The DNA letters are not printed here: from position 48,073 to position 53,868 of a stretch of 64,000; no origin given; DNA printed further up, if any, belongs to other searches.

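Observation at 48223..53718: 1831-aa protein with a seven-repeat FG-GAP block nested inside a sugar-dehydrogenase-like domain, behind a DUF4347/3xNPCBM/Calx-beta array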

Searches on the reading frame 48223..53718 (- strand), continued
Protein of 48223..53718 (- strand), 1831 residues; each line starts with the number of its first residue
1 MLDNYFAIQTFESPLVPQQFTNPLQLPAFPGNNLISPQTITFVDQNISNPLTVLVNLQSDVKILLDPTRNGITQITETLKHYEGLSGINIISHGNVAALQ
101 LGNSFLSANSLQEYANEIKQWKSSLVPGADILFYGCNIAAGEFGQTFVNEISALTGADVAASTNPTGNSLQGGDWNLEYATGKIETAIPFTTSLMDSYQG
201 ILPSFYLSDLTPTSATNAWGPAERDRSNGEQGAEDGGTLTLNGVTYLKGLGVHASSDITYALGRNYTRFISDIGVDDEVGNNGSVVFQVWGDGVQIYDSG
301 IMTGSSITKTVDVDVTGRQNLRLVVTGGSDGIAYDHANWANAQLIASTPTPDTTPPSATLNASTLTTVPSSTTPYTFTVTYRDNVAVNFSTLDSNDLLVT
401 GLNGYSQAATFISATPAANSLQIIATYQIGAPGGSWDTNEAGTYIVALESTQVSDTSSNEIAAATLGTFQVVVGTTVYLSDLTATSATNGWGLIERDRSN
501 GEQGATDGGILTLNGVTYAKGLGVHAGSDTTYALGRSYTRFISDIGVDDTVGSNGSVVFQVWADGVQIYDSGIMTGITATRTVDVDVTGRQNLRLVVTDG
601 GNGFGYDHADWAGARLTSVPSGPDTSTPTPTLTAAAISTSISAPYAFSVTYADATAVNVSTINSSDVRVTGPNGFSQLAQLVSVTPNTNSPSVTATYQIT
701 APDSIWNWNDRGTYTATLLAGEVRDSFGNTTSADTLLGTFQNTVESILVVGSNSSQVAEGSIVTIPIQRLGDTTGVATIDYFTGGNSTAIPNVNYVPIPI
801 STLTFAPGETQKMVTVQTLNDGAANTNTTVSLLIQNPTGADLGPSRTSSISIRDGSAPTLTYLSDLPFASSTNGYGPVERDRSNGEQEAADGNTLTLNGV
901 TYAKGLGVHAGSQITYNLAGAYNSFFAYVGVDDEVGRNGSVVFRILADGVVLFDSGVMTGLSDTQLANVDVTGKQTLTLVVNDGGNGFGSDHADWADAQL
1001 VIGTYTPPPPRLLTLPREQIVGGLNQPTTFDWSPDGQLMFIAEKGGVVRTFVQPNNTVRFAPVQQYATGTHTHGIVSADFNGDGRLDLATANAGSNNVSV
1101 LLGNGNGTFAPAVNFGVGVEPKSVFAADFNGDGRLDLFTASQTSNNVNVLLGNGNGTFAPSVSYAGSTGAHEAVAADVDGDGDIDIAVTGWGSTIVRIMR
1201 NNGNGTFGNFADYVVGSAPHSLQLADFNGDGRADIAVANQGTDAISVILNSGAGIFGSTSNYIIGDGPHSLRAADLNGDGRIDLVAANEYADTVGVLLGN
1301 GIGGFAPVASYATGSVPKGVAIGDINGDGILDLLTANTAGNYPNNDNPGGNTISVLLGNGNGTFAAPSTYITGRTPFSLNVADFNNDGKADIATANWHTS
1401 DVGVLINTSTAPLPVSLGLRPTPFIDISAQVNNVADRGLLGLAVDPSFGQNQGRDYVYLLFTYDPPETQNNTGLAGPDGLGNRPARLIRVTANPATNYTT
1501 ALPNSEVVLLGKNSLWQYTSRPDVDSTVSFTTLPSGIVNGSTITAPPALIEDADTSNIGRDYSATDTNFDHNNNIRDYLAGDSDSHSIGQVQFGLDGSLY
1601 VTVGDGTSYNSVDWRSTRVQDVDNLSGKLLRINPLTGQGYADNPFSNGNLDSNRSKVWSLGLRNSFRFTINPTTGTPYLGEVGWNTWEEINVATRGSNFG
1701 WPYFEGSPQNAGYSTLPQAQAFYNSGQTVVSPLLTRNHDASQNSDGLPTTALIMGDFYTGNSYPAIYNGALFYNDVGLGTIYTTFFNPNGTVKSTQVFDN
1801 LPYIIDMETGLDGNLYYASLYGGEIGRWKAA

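Call 11: find_homologous_proteins(query=window:48226-53718:-, max_evalue=1e-10)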
Query window:48226-53718:- (1831 aa): 735 proteins with E <= 1e-10 among 8000 candidates; the best 120 are listed.
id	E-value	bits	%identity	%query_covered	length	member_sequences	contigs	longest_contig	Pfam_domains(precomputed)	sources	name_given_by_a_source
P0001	0.0e+0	3903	96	100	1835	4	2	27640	PF01839.30,PF03160.21,PF13517.13,PF08305.18,PF14252.12,PF07995.18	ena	-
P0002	0.0e+0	3297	74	89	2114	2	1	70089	PF01839.30,PF03160.21,PF13517.13,PF08305.18,PF14252.12,PF07995.18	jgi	jgi:glucose/arabinose dehydrogenase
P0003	0.0e+0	3011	75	100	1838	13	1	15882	PF01839.30,PF03160.21,PF13517.13,PF08305.18,PF14252.12,PF07995.18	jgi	jgi:glucose/arabinose dehydrogenase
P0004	0.0e+0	2965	74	100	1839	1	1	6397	PF01839.30,PF03160.21,PF13517.13,PF08305.18,PF14252.12,PF07995.18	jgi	jgi:glucose/arabinose dehydrogenase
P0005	0.0e+0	2961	73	100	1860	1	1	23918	PF01839.30,PF03160.21,PF13517.13,PF08305.18,PF14252.12,PF07995.18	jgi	jgi:hypothetical protein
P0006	0.0e+0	2956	73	100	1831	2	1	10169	PF01839.30,PF03160.21,PF13517.13,PF08305.18,PF14252.12,PF07995.18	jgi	jgi:Domain of unknown function (DUF4347)/NPCBM/NEW2 domain/Glucose / Sorbosone dehydrogenase/FG-GAP-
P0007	0.0e+0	2912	73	100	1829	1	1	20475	PF01839.30,PF03160.21,PF13517.13,PF08305.18,PF14252.12,PF07995.18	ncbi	-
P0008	0.0e+0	2906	72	100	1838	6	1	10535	PF01839.30,PF03160.21,PF13517.13,PF08305.18,PF14252.12,PF07995.18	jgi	jgi:Domain of unknown function (DUF4347)/NPCBM/NEW2 domain/Glucose / Sorbosone dehydrogenase/FG-GAP-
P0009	0.0e+0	2897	72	100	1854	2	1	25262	PF01839.30,PF03160.21,PF13517.13,PF08305.18,PF14252.12,PF07995.18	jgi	jgi:Domain of unknown function (DUF4347)/NPCBM/NEW2 domain/Glucose / Sorbosone dehydrogenase/FG-GAP-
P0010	0.0e+0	2860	74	65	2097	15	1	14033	PF01839.30,PF03160.21,PF13517.13,PF08305.18,PF14252.12,PF07995.18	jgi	-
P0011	0.0e+0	2826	88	79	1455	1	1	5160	PF01839.30,PF12256.15,PF03160.21,PF13517.13,PF08305.18,PF07995.18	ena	-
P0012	0.0e+0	2816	85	58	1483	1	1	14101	PF03160.21,PF08305.18,PF14252.12,PF07995.18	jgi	jgi:hypothetical protein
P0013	0.0e+0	2767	73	47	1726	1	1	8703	PF03160.21,PF08305.18,PF14252.12,PF07995.18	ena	-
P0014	0.0e+0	2726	74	65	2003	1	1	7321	PF01839.30,PF03160.21,PF13517.13,PF08305.18,PF14252.12,PF07995.18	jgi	jgi:glucose/arabinose dehydrogenase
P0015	0.0e+0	2611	66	98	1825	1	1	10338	PF01839.30,PF03160.21,PF13517.13,PF23500.2,PF08305.18,PF14252.12,PF07995.18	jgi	jgi:glucose/arabinose dehydrogenase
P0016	0.0e+0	2570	65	98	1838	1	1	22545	PF01839.30,PF03160.21,PF13517.13,PF08305.18,PF14252.12,PF07995.18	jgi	jgi:glucose/arabinose dehydrogenase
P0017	0.0e+0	2570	55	29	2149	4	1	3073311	PF01839.30,PF06280.19,PF14016.13,PF03160.21,PF13517.13,PF08305.18,PF07995.18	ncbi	ncbi:NPCBM/NEW2 domain-containing protein [Cyanobium sp. ULC084]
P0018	0.0e+0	2548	75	57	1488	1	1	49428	PF03160.21,PF08305.18,PF14252.12,PF07995.18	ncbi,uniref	ncbi:NPCBM/NEW2 domain-containing protein [Chamaesiphon sp.]|uniref:NPCBM/NEW2 domain-containing pro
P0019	0.0e+0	2541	61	74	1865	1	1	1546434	PF01839.30,PF03160.21,PF13517.13,PF08305.18,PF14252.12,PF07995.18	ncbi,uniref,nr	ncbi:NPCBM/NEW2 domain-containing protein [Leptolyngbya ohadii]|uniref:NPCBM/NEW2 domain-containing 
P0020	0.0e+0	2537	71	74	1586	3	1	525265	PF01839.30,PF03160.21,PF13517.13,PF08305.18,PF14252.12,PF07995.18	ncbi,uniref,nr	ncbi:NPCBM/NEW2 domain-containing protein [Nostoc sp. FACHB-152]|uniref:NPCBM/NEW2 domain-containing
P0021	0.0e+0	2532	75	74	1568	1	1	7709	PF01839.30,PF03160.21,PF13517.13,PF08305.18,PF14252.12,PF07995.18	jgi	jgi:glucose/arabinose dehydrogenase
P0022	0.0e+0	2520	75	66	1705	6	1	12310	PF01839.30,PF03160.21,PF13517.13,PF08305.18,PF14252.12,PF07995.18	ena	-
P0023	0.0e+0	2510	74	58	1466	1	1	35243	PF03160.21,PF08305.18,PF14252.12,PF07995.18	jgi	jgi:glucose/arabinose dehydrogenase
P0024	0.0e+0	2478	75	58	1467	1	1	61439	PF03160.21,PF08305.18,PF14252.12,PF07995.18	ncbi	-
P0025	0.0e+0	2475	70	76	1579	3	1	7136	PF01839.30,PF03160.21,PF13517.13,PF08305.18,PF14252.12,PF07995.18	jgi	jgi:glucose/arabinose dehydrogenase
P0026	0.0e+0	2442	70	76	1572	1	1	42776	PF01839.30,PF03160.21,PF13517.13,PF08305.18,PF14252.12,PF07995.18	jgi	jgi:glucose/arabinose dehydrogenase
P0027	0.0e+0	2386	71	76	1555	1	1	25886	PF01839.30,PF03160.21,PF13517.13,PF23500.2,PF08305.18,PF14252.12,PF07995.18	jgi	jgi:glucose/arabinose dehydrogenase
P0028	0.0e+0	2382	70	56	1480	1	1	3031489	PF03160.21,PF08305.18,PF14252.12,PF07995.18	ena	-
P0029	0.0e+0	2359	70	58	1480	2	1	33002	PF03160.21,PF08305.18,PF14252.12,PF07995.18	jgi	jgi:Domain of unknown function (DUF4347)/NPCBM/NEW2 domain/Glucose / Sorbosone dehydrogenase/Calx-be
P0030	0.0e+0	2353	81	32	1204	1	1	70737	PF03160.21,PF08305.18,PF14252.12,PF07995.18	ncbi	-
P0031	0.0e+0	2279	58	40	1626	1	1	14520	PF03160.21,PF08305.18,PF14252.12,PF07995.18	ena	-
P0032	0.0e+0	2253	77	33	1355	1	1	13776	PF03160.21,PF08305.18,PF14252.12,PF07995.18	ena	-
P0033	0.0e+0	2182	66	55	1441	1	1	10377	PF03160.21,PF08305.18,PF14252.12,PF07995.18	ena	-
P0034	0.0e+0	2100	69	59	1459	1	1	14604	PF01839.30,PF03160.21,PF13517.13,PF08305.18,PF14252.12,PF07995.18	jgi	jgi:glucose/arabinose dehydrogenase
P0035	0.0e+0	2010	75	44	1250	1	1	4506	PF03160.21,PF08305.18,PF07995.18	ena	-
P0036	0.0e+0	1810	62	32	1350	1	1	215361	PF03160.21,PF08305.18,PF14252.12,PF07995.18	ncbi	ncbi:NPCBM/NEW2 domain-containing protein [Leptolyngbyaceae cyanobacterium UHCC 1019]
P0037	0.0e+0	1665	63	34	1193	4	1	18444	PF03160.21,PF08305.18,PF14252.12,PF07995.18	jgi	jgi:hypothetical protein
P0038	0.0e+0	1659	67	33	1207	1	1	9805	PF08305.18,PF14252.12,PF07995.18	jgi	jgi:glucose/arabinose dehydrogenase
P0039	0.0e+0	1651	70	58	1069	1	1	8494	PF01839.30,PF13517.13,PF08305.18,PF07995.18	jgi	jgi:glucose/arabinose dehydrogenase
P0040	0.0e+0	1474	50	46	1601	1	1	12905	PF18099.8,PF16990.12,PF03160.21,PF23500.2,PF08305.18,PF03422.22,PF14252.12,PF07995.18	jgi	jgi:glucose/arabinose dehydrogenase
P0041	0.0e+0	1438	62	32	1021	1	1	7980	PF03160.21,PF08305.18,PF07995.18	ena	-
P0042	0.0e+0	1251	43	30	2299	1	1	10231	PF01839.30,PF13205.13,PF03160.21,PF13517.13,PF08305.18,PF07995.18,PF04234.19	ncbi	-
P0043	0.0e+0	1200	48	30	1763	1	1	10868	PF01839.30,PF13517.13,PF23500.2,PF08305.18,PF00041.28,PF07995.18,PF16656.12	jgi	jgi:glucose/arabinose dehydrogenase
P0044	0.0e+0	1184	37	42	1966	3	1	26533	PF01839.30,PF13205.13,PF13517.13,PF08305.18,PF07995.18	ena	-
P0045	0.0e+0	1159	54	30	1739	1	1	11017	PF01839.30,PF13927.13,PF13517.13,PF08305.18,PF07995.18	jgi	jgi:glucose/arabinose dehydrogenase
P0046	0.0e+0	1153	46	30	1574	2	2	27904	PF01839.30,PF13517.13,PF08305.18,PF07995.18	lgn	-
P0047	0.0e+0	1138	45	32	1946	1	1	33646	PF01839.30,PF13205.13,PF13517.13,PF08305.18,PF07995.18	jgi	jgi:glucose/arabinose dehydrogenase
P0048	0.0e+0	1125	48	23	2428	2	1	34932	PF01839.30,PF22352.3,PF00801.27,PF13205.13,PF03160.21,PF13517.13,PF08305.18,PF07995.18,PF18911.7,PF04234.19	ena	-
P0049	0.0e+0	1102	45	32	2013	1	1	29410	PF01839.30,PF13205.13,PF13517.13,PF08305.18,PF07995.18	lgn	-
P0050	0.0e+0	1096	46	22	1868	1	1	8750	PF01839.30,PF13205.13,PF13517.13,PF08305.18,PF07995.18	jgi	jgi:glucose/arabinose dehydrogenase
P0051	0.0e+0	1092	49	30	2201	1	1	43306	PF01839.30,PF22352.3,PF13205.13,PF13517.13,PF23500.2,PF08305.18,PF07995.18,PF18911.7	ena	-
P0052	0.0e+0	1091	45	34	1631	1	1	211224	PF01839.30,PF13205.13,PF13517.13,PF08305.18,PF07995.18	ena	-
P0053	0.0e+0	1088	47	22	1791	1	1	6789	PF01839.30,PF13205.13,PF13517.13,PF08305.18,PF07995.18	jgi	-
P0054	0.0e+0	1074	37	42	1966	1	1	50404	PF01839.30,PF13205.13,PF13517.13,PF08305.18,PF07995.18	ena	-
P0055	0.0e+0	1053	45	30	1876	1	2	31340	PF01839.30,PF16655.13,PF25059.2,PF23376.2,PF13517.13,PF08305.18,PF25077.2,PF16893.12,PF00041.28,PF07995.18,PF16656.12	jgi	jgi:glucose/arabinose dehydrogenase/chitodextrinase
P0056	0.0e+0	1052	40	31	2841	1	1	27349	PF13205.13,PF08305.18,PF07995.18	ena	-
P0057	0.0e+0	1036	48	31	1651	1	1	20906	PF01839.30,PF13205.13,PF13517.13,PF23500.2,PF08305.18,PF07995.18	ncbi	-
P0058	0.0e+0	1032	39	30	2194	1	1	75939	PF01839.30,PF13205.13,PF13517.13,PF08305.18,PF07995.18,PF04234.19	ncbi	-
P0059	0.0e+0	1030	39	66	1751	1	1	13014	PF01839.30,PF13205.13,PF13517.13,PF08305.18,PF00565.24,PF07995.18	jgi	jgi:glucose/arabinose dehydrogenase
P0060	0.0e+0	1015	47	31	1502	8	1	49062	PF01839.30,PF13517.13,PF08305.18,PF00041.28,PF07995.18,PF16656.12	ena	-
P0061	4.7e-296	1004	48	22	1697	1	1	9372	PF01839.30,PF13205.13,PF13517.13,PF08305.18,PF07995.18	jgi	jgi:glucose/arabinose dehydrogenase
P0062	4.0e-295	1001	42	24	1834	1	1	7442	PF13205.13,PF08305.18,PF07995.18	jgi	jgi:glucose/arabinose dehydrogenase/endonuclease YncB( thermonuclease family)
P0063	3.8e-294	997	47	30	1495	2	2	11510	PF01839.30,PF13517.13,PF08305.18,PF00041.28,PF07995.18,PF16656.12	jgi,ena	-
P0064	2.1e-293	995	45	30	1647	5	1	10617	PF01839.30,PF13205.13,PF13517.13,PF08305.18,PF07995.18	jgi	jgi:glucose/arabinose dehydrogenase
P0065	2.5e-293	995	42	30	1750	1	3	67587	PF01839.30,PF13517.13,PF08305.18,PF07995.18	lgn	-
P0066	2.9e-293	994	50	23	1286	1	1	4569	PF01839.30,PF03160.21,PF13517.13,PF08305.18,PF07995.18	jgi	jgi:glucose/arabinose dehydrogenase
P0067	3.7e-292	991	44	31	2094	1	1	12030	PF01839.30,PF13205.13,PF13517.13,PF08305.18,PF07995.18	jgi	jgi:glucose/arabinose dehydrogenase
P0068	1.3e-291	989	41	31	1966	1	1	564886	PF13205.13,PF08305.18,PF07995.18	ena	-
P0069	1.4e-290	986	47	30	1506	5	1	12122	PF01839.30,PF13517.13,PF08305.18,PF00041.28,PF07995.18,PF16656.12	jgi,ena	-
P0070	1.7e-290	985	50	23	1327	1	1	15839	PF01839.30,PF03160.21,PF13517.13,PF08305.18,PF07995.18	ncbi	-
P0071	5.5e-290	984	54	30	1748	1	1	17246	PF01839.30,PF17963.8,PF17892.8,PF13927.13,PF13517.13,PF08305.18,PF17803.8,PF00041.28,PF07995.18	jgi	jgi:glucose/arabinose dehydrogenase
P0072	1.2e-288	979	44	33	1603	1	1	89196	PF01839.30,PF13205.13,PF13517.13,PF08305.18,PF00041.28,PF07995.18,PF16656.12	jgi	jgi:glucose/arabinose dehydrogenase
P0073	2.2e-287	975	47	30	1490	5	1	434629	PF01839.30,PF13517.13,PF08305.18,PF00041.28,PF07995.18,PF16656.12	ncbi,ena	-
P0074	3.7e-287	974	46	31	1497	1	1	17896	PF01839.30,PF13517.13,PF08305.18,PF00041.28,PF07995.18,PF16656.12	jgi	jgi:glucose/arabinose dehydrogenase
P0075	1.2e-285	969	53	30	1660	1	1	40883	PF01839.30,PF17963.8,PF17892.8,PF13517.13,PF08305.18,PF17803.8,PF00041.28,PF07995.18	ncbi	ncbi:hypothetical protein BH09PLA1_BH09PLA1_06050 [soil metagenome]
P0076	1.5e-285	969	45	30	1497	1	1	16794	PF01839.30,PF13517.13,PF08305.18,PF00041.28,PF07995.18,PF16656.12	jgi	jgi:glucose/arabinose dehydrogenase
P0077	7.9e-285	966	43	30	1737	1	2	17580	PF01839.30,PF12256.15,PF18283.8,PF13517.13,PF08305.18,PF00041.28,PF07995.18,PF16656.12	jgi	jgi:glucose/arabinose dehydrogenase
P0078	2.0e-284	965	57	19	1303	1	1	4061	PF01839.30,PF17963.8,PF17892.8,PF13517.13,PF08305.18,PF17803.8,PF07995.18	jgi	jgi:glucose/arabinose dehydrogenase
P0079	6.0e-284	964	45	30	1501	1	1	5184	PF01839.30,PF13517.13,PF08305.18,PF00041.28,PF07995.18,PF16656.12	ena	-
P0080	1.9e-283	962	41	30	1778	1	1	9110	PF01839.30,PF13517.13,PF08305.18,PF07995.18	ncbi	-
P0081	3.5e-282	958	41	26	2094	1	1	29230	PF13205.13,PF23500.2,PF08305.18,PF07995.18,PF04234.19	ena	-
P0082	7.3e-280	950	51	32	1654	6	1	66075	PF01839.30,PF17963.8,PF17892.8,PF13927.13,PF13517.13,PF08305.18,PF07995.18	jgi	jgi:glucose/arabinose dehydrogenase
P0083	3.1e-279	948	51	21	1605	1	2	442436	PF01839.30,PF13205.13,PF13517.13,PF08305.18,PF07995.18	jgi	-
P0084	2.2e-275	935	44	23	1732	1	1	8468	PF13205.13,PF08305.18,PF00565.24,PF07995.18,PF16656.12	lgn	-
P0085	4.8e-275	934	40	30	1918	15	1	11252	PF01839.30,PF13205.13,PF13517.13,PF08305.18,PF07995.18,PF04234.19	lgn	-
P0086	5.3e-275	934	38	31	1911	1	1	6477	PF01839.30,PF13205.13,PF13517.13,PF08305.18,PF07995.18,PF04234.19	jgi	-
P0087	3.9e-274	931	48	24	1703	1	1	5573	PF01839.30,PF13205.13,PF13517.13,PF08305.18,PF07995.18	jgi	jgi:glucose/arabinose dehydrogenase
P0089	7.7e-274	930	37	33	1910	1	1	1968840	PF01839.30,PF13205.13,PF13517.13,PF08305.18,PF07995.18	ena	-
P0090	3.7e-271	921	42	23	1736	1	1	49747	PF13205.13,PF08305.18,PF07995.18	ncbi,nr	ncbi:MAG: hypothetical protein GEU82_02825 [Luteitalea sp.]|nr:hypothetical protein [Luteitalea sp.]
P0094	4.1e-255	868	36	62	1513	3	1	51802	PF01839.30,PF13517.13,PF08305.18,PF07995.18,PF16656.12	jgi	jgi:glucose/arabinose dehydrogenase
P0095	7.2e-252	857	54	22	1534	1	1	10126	PF03160.21,PF00139.27,PF14252.12,PF07995.18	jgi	jgi:glucose/arabinose dehydrogenase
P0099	1.2e-246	840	38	29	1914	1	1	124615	PF13205.13,PF13517.13,PF08305.18,PF07995.18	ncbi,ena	-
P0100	2.3e-245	836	53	29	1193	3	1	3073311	PF08305.18,PF07995.18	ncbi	-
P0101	3.8e-245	835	50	22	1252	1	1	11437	PF01839.30,PF13205.13,PF13517.13,PF08305.18,PF07995.18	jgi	-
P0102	1.9e-242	826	50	22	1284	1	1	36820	PF01839.30,PF13205.13,PF13517.13,PF08305.18,PF07995.18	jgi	jgi:glucose/arabinose dehydrogenase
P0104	2.3e-241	822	48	21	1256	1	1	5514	PF01839.30,PF13205.13,PF13517.13,PF08305.18,PF07995.18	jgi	-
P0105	2.0e-240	819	44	24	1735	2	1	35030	PF13205.13,PF08305.18,PF07995.18,PF16656.12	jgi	jgi:glucose/arabinose dehydrogenase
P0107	2.1e-231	789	47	22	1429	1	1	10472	PF01839.30,PF13205.13,PF13517.13,PF08305.18,PF07995.18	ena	-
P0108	4.9e-231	788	54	30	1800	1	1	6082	PF01839.30,PF17963.8,PF17892.8,PF02494.23,PF13927.13,PF13517.13,PF08305.18,PF07995.18,PF19077.7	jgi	jgi:hypothetical protein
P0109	4.1e-229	782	54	22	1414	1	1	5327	PF18483.9,PF03160.21,PF03388.21,PF00139.27,PF14252.12,PF07995.18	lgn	-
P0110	4.3e-228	778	44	29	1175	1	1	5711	PF23500.2,PF08305.18,PF07995.18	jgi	jgi:glucose/arabinose dehydrogenase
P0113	6.8e-227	774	45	30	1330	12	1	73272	PF01839.30,PF13205.13,PF13517.13,PF08305.18,PF07995.18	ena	-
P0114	1.6e-226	773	39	26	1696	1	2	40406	PF13205.13,PF08305.18,PF00041.28,PF07995.18,PF16656.12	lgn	-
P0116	8.9e-226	771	49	23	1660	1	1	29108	PF01839.30,PF13205.13,PF13517.13,PF08305.18,PF07995.18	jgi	jgi:glucose/arabinose dehydrogenase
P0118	2.8e-222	759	44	22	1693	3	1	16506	PF01839.30,PF13205.13,PF13517.13,PF08305.18,PF07995.18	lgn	-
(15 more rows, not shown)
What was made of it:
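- In the same scaffold, other family members replace NPCBM with an L-type lectin (P0095, P0109) or add CBM6/CBM35 (P0040) (call 11).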
